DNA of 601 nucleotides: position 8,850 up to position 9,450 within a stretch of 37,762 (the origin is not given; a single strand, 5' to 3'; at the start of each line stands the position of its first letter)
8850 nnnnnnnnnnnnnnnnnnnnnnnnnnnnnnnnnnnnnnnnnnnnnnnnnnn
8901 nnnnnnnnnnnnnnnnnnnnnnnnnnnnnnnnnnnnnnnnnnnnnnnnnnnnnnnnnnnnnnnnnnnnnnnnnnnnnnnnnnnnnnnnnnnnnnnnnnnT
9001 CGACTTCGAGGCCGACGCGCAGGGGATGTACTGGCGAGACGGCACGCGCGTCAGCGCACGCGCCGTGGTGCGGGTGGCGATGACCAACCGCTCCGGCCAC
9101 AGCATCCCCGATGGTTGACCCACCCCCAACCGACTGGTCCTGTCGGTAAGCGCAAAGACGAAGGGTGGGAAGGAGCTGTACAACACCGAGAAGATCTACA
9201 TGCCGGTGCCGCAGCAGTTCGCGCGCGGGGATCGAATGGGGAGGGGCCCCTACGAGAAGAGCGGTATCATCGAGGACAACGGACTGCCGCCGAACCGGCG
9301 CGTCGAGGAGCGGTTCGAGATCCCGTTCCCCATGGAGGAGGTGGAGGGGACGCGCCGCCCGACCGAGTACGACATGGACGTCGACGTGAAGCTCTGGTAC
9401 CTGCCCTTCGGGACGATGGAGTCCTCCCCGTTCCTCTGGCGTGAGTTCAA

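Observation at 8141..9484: In-frame UGA inside the pentaheme cytochrome with a SECIS-like hairpin: candidate selenocysteine multiheme cytochrome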

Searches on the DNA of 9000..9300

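Call 10: search_rna_families(source=window, start=9000, end=9300, threshold=evalue, max_evalue=10, show_alignments=3)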
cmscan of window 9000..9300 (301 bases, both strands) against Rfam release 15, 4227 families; matches with E-value up to 10: 1.
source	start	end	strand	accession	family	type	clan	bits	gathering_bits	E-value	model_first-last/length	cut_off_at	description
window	9039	9087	-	RF01672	P2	Gene; sRNA;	-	13.3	80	9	1-138/138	no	Psudomonas sRNA P2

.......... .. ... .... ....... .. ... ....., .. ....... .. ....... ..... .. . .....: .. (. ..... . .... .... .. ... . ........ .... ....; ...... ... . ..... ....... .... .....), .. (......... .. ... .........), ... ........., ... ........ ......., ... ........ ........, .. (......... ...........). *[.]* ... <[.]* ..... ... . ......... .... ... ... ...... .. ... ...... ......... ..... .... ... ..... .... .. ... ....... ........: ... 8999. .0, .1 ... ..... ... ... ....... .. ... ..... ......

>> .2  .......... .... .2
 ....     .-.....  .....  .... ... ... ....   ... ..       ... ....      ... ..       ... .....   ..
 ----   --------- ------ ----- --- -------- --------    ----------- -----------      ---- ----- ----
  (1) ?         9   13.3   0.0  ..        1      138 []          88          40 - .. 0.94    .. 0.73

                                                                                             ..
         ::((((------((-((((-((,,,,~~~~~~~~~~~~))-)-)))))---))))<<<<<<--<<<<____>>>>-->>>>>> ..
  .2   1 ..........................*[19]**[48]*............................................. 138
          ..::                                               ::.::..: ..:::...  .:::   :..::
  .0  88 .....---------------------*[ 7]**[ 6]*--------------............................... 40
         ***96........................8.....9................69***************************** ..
